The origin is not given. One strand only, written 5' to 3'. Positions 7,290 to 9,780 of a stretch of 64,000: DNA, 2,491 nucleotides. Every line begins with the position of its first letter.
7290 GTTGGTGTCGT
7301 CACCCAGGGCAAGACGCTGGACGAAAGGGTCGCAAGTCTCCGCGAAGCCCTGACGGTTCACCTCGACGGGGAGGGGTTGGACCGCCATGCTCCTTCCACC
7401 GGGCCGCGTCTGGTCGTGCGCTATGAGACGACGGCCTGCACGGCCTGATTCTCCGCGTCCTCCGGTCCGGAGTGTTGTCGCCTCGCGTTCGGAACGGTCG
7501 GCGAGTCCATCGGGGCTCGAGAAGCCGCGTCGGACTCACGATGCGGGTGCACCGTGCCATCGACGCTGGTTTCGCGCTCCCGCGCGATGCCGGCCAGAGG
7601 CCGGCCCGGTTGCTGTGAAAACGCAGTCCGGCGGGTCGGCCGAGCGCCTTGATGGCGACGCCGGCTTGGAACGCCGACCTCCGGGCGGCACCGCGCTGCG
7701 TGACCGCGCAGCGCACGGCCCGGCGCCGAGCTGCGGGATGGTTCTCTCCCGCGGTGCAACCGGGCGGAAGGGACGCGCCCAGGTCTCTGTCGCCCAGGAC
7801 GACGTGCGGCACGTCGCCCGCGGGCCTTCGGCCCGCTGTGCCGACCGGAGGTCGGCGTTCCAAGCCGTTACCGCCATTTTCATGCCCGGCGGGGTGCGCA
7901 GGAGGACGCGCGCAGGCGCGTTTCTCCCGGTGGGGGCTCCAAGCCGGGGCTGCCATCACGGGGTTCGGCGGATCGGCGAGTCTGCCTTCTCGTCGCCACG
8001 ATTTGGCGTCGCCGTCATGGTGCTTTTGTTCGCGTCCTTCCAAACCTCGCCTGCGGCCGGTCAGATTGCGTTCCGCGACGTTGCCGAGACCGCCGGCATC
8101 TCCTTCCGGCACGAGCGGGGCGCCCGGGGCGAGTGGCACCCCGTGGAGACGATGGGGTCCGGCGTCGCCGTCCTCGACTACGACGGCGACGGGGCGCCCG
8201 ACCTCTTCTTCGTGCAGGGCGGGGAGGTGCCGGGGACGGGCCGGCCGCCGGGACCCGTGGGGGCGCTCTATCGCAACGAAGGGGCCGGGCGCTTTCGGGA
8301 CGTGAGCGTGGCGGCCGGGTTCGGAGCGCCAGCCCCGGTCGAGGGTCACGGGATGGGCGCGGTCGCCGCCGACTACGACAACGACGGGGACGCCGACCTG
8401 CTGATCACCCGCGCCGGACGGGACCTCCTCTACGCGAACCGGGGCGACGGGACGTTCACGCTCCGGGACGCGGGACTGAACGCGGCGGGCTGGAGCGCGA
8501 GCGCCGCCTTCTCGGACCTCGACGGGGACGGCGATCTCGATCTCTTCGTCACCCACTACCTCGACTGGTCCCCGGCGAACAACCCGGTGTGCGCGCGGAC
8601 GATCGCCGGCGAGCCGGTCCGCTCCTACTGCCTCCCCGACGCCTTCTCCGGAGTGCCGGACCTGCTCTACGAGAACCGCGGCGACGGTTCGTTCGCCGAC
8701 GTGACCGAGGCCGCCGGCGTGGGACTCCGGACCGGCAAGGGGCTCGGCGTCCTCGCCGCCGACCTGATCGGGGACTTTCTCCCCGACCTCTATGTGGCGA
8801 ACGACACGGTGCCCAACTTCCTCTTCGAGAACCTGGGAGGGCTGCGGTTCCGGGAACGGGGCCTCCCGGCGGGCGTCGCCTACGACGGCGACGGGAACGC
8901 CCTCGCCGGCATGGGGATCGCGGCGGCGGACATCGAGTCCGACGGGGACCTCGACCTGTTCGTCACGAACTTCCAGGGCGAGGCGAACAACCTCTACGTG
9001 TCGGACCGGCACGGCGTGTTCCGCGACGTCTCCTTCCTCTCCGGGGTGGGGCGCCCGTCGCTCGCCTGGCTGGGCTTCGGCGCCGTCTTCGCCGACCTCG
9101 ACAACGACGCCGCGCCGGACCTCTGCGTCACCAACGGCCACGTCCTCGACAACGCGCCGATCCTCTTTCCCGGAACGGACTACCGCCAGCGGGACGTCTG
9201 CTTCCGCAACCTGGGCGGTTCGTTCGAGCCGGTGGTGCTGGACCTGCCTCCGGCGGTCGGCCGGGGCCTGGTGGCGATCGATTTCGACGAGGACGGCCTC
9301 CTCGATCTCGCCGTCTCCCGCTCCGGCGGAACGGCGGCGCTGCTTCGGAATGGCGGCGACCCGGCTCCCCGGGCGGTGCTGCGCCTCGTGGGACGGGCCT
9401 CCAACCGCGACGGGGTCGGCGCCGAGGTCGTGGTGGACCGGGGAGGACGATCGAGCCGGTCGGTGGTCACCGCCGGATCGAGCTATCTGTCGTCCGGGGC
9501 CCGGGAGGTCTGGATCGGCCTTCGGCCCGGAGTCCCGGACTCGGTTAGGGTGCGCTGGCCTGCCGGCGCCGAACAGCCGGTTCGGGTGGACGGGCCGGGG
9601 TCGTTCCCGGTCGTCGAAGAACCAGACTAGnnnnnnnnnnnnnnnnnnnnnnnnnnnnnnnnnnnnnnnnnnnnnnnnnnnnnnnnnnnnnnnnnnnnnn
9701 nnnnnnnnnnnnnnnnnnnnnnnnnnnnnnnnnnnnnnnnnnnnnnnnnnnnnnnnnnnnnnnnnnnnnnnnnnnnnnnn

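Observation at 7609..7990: Second repeat family: ~260-440-bp composite elements built around a 31-bp hairpin unit, present in two large copies and several solo units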

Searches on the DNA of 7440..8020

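Call 24: search_rna_families(source=window, start=7440, end=8020, threshold=evalue, max_evalue=10)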
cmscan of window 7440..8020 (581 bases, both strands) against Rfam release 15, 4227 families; matches with E-value up to 10: 3.
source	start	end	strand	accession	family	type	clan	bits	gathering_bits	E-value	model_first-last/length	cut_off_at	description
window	7904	7927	-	RF01356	CRISPR-DR28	Gene; CRISPR;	-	16.6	35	4.3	1-24/24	no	CRISPR RNA direct repeat element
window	7790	7827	-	RF03991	mir-9209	Gene; miRNA;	-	14.6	90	5.7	1-72/72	no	mir-9209 microRNA precursor family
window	7693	7714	+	RF01757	sbcD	Gene; sRNA;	-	14.1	40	2.7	38-59/155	no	sbcD RNA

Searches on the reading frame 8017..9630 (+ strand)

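Call 50: search_protein_families(library=pfam, proteins=[window:8017-9630:+], max_evalue=0.001)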
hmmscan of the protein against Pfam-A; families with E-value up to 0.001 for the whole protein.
window:8017-9630:+ (537 aa): 3 families
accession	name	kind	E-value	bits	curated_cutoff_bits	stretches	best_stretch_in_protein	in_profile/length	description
PF13517.12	FG-GAP_3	-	7e-37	126.3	26.9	5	119-178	1-61/61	FG-GAP-like repeat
PF01839.29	FG-GAP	-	2.8e-09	37.1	22.1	0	113-140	3-27/37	FG-GAP repeat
PF07593.17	UnbV_ASPIC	-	1.4e-07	31.7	23.4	1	466-521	1-57/68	ASPIC and UnbV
